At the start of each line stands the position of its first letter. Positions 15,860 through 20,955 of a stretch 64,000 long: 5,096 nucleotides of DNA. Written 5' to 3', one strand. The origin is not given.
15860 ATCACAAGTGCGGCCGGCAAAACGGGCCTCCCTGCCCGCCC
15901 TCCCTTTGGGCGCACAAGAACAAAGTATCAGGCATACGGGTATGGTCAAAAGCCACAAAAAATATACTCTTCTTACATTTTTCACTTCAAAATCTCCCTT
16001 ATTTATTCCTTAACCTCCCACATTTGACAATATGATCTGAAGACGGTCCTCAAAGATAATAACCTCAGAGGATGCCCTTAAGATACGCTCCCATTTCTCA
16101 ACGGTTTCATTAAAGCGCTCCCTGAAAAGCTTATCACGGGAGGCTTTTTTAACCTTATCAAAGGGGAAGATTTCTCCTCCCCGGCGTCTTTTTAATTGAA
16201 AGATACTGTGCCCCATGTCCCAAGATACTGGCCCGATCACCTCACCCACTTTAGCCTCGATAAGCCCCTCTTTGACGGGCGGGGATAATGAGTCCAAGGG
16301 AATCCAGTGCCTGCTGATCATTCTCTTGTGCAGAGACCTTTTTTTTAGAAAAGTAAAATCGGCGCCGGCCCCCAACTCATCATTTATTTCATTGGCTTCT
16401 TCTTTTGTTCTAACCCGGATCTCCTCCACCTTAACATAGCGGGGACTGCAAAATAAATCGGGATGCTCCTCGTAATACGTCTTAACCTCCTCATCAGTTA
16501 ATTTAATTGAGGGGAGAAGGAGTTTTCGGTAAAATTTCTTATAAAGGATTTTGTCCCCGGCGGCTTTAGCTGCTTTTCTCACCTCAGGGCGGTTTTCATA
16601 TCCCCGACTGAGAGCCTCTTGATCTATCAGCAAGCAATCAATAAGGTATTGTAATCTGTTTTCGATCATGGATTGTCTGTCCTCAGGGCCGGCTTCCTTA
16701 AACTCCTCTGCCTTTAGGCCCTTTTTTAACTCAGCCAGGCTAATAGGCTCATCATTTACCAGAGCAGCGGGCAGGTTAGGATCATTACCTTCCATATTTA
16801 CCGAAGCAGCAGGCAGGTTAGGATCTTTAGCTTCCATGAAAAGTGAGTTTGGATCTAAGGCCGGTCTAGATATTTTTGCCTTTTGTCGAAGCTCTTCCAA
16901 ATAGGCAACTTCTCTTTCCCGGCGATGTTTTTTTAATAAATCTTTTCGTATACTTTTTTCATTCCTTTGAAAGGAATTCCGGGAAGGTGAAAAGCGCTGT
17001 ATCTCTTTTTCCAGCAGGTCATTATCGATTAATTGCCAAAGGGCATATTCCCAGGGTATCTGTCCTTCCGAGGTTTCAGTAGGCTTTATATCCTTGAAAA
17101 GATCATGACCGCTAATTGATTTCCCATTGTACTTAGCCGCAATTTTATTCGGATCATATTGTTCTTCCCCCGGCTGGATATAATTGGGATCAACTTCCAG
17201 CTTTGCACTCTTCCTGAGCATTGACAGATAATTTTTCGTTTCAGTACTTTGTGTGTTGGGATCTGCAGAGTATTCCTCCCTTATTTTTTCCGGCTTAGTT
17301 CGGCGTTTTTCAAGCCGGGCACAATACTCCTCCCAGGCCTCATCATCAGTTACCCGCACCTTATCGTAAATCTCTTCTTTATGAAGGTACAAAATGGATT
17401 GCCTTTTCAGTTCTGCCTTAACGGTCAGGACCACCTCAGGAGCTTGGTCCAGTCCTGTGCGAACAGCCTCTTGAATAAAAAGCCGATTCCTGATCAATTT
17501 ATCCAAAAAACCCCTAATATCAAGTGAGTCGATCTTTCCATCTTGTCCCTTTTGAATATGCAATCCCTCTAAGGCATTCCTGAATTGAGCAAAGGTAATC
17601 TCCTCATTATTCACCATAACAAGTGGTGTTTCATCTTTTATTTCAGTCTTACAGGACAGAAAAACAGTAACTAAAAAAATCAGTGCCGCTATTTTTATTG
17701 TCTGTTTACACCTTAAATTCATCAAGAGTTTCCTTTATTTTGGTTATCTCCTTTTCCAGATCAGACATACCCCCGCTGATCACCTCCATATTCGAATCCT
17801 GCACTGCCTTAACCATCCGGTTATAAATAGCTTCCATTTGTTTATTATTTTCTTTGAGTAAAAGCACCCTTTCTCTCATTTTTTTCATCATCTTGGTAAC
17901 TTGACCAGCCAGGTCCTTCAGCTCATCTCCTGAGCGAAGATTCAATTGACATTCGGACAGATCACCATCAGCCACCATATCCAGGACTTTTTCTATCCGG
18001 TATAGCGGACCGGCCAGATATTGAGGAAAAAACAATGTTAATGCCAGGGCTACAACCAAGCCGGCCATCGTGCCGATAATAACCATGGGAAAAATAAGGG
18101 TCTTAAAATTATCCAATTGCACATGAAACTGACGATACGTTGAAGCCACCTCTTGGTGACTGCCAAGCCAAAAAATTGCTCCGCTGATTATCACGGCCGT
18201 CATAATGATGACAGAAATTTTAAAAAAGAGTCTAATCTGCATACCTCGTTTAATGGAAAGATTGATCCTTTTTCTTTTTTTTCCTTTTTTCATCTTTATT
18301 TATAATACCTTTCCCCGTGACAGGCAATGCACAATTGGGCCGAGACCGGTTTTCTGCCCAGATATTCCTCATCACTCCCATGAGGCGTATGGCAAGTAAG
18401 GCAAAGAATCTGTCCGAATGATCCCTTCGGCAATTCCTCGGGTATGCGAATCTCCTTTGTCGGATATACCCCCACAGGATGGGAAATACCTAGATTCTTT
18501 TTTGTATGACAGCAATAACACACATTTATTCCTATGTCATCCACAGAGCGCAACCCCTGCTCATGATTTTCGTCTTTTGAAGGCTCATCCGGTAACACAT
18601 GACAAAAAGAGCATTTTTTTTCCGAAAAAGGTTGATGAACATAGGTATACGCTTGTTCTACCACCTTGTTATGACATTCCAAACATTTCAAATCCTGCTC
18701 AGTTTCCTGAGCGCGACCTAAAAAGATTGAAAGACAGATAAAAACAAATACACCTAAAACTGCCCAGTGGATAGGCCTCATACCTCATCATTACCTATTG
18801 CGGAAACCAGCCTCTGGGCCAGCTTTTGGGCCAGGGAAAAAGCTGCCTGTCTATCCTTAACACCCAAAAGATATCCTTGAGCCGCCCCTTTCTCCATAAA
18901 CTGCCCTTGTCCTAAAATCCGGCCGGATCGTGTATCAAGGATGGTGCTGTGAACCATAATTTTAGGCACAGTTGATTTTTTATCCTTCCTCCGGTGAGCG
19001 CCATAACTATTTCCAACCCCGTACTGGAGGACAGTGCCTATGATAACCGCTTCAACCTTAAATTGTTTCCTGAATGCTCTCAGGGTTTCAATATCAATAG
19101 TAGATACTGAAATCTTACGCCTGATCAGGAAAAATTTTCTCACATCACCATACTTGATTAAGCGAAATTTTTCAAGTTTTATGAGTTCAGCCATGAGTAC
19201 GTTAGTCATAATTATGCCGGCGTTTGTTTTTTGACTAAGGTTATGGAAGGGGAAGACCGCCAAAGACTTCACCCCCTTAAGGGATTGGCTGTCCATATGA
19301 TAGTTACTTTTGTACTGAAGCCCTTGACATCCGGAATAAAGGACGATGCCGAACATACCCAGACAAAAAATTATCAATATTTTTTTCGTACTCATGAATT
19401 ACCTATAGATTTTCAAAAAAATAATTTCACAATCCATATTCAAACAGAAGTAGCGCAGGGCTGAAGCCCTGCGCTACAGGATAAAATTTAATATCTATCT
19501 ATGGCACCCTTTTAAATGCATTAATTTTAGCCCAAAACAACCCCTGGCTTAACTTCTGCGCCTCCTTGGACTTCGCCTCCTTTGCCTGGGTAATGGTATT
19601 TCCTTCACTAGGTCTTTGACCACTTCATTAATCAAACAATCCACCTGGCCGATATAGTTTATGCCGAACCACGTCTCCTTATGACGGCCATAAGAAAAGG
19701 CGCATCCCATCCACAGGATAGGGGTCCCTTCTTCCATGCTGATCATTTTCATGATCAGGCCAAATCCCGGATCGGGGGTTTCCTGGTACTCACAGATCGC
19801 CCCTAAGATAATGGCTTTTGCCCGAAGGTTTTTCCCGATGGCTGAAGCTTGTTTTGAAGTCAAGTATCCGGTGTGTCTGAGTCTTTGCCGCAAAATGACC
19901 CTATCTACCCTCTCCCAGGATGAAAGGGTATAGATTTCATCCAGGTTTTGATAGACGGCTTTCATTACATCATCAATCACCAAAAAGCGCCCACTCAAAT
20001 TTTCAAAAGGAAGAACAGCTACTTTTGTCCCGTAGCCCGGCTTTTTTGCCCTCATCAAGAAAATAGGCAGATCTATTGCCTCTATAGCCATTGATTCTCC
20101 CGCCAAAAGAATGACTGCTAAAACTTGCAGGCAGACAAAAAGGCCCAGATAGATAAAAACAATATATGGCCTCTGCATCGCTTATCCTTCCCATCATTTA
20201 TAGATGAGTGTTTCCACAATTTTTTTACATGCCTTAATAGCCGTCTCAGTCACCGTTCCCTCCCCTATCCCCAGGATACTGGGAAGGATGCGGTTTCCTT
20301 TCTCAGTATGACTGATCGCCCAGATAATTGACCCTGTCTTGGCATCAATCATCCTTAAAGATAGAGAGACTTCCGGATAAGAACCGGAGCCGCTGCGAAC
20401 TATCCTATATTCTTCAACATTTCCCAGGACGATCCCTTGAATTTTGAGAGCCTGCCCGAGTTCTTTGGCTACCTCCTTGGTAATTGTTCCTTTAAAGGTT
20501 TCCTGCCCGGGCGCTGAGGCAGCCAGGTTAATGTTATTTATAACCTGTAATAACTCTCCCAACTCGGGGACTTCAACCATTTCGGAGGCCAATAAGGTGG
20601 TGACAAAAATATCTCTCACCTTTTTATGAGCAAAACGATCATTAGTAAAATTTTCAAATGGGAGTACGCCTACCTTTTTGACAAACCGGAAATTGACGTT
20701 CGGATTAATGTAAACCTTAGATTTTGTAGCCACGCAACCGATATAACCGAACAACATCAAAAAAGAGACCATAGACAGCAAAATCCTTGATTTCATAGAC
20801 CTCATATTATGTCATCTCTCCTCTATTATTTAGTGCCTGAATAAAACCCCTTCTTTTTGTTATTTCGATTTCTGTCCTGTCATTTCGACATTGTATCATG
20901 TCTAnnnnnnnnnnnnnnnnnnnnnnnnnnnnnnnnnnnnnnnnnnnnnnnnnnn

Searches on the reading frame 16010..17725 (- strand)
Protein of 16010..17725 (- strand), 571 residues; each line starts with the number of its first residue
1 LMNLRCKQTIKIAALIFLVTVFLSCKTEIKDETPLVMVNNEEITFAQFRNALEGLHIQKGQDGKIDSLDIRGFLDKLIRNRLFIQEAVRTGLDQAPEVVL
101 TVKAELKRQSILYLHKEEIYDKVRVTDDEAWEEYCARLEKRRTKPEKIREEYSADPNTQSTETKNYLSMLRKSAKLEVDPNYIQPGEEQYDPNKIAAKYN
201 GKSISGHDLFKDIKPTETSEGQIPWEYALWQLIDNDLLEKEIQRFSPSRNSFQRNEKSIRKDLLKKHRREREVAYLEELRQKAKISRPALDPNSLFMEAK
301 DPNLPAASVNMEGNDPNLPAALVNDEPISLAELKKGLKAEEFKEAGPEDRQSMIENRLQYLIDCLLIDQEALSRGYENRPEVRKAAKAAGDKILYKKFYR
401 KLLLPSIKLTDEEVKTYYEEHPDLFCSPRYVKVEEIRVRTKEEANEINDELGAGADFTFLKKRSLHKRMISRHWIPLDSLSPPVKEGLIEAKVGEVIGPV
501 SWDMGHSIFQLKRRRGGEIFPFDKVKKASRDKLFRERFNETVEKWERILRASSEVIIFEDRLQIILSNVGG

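Call 9: search_protein_families(library=pfam, proteins=[window:16010-17725:-], max_evalue=0.1)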
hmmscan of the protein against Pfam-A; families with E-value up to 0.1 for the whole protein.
window:16010-17725:- (571 aa): 4 families
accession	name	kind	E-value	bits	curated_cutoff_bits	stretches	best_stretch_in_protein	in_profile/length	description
PF13145.12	Rotamase_2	-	1.4e-12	48.9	27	1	410-527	2-121/121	PPIC-type PPIASE domain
PF13623.11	SurA_N_2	-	1e-06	29.1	28.5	1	10-94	16-110/145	SurA-like N-terminal domain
PF13624.11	SurA_N_3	-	1.9e-06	28.2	27.2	1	12-98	15-112/162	SurA-like N-terminal domain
PF00639.27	Rotamase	-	0.039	15.4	21.7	0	433-512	11-96/97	PPIC-type PPIASE domain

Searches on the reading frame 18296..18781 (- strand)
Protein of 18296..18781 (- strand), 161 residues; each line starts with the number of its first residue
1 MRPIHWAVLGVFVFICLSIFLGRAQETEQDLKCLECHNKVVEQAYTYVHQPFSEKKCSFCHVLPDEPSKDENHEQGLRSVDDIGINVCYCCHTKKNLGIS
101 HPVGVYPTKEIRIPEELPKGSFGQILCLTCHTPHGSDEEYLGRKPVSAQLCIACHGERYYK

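Call 9: search_protein_families(library=pfam, proteins=[window:18296-18781:-], max_evalue=0.1)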
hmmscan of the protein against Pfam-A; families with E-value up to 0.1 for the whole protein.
window:18296-18781:- (161 aa): 5 families
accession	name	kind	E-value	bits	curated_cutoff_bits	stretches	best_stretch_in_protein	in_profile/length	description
PF09699.15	Paired_CXXCH_1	-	6e-14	51.9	20.6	2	127-157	9-38/41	Doubled CXXCH motif (Paired_CXXCH_1)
PF14522.11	Cytochrome_C7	-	1.5e-05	25.1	24.8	0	27-131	9-66/67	Cytochrome c7 and related cytochrome c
PF14537.11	Cytochrom_c3_2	-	0.00011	23.1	25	1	28-94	4-66/79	Cytochrome c3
PF22113.1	Mtrc-MtrF_II-IV_dom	-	0.002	18.1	30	1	41-135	68-167/176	Outer membrane cytochrome MtrC/MtrF-like, domains II/IV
PF10217.14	DUF2039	-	0.029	15.1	27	1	25-60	49-86/89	Uncharacterized conserved protein (DUF2039)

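Call 10: search_protein_families(library=ncbifam, proteins=[window:18296-18781:-], max_evalue=0.1)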
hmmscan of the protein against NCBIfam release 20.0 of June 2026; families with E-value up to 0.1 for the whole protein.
window:18296-18781:- (161 aa): 10 families
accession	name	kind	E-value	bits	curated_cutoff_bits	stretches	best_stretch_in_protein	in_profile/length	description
TIGR01905.1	paired_CXXCH_1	subfamily_domain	2.8e-11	43.1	25.2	1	126-157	8-38/41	doubled CXXCH domain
TIGR03508.1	decahem_SO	subfamily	6.2e-09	35.7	192.2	1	25-158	65-177/258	DmsE family decaheme c-type cytochrome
NF041028.1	decahem_GSU2203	exception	5.6e-07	29.1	325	1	31-157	102-209/317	GSU2203 family decaheme c-type cytochrome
TIGR03153.1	cytochr_NrfH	equivalog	0.0021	18.1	134.2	1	32-61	104-133/138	cytochrome c nitrite reductase small subunit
NF041198.1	UshA_like_PCGU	equivalog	0.0042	15.7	275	0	25-96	437-512/519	UshA-like (seleno)protein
NF006067.1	PRK08208.1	equivalog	0.0049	15.9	380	1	38-78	30-70/427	STM4012 family radical SAM protein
NF045713.1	CxxCH_16_HmcA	equivalog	0.009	14.7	400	1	25-96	169-237/541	sulfate respiration complex hexadecaheme cytochrome HmcA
NF008659.0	PRK11659.1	equivalog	0.011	15.4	184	0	124-158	135-170/188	cytochrome c nitrite reductase pentaheme subunit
TIGR03146.1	cyt_nit_nrfB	equivalog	0.014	15.7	166.6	0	124-157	109-143/145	cytochrome c nitrite reductase pentaheme subunit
TIGR04107.1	rSAM_HutW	equivalog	0.017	14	400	1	37-62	33-58/419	heme anaerobic degradation radical SAM methyltransferase ChuW/HutW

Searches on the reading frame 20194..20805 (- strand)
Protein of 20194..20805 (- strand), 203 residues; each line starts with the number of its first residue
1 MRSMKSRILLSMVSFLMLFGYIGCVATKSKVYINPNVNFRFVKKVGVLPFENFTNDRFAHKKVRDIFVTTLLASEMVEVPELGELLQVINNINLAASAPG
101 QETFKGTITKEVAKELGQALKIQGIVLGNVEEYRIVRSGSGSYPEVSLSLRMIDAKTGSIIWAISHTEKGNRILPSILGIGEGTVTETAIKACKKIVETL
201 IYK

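Call 9: search_protein_families(library=pfam, proteins=[window:20194-20805:-], max_evalue=0.1)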
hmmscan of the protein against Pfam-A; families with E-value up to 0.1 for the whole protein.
window:20194-20805:- (203 aa): 4 families
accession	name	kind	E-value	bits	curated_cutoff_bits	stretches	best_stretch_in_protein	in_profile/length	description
PF13036.11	LpoB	-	0.0018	18.7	22.3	1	47-163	34-142/147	Peptidoglycan-synthase activator LpoB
PF03783.19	CsgG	-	0.016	14.9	20.8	0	60-166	37-148/210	Curli production assembly/transport component CsgG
PF13590.11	DUF4136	-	0.046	14.6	32.8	1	139-169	97-127/152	Domain of unknown function (DUF4136)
PF05643.16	GNA1162-like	-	0.057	13.4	25.9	0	132-168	96-128/185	Putative lipoprotein GNA1162-like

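Call 10: search_protein_families(library=ncbifam, proteins=[window:20194-20805:-], max_evalue=0.1)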
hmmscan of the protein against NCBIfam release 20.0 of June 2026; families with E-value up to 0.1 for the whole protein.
window:20194-20805:- (203 aa): 1 family
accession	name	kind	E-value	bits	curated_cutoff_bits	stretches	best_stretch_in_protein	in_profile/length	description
TIGR02722.1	lp_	equivalog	0.0082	16.2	110.55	1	91-163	111-182/189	penicillin-binding protein activator LpoB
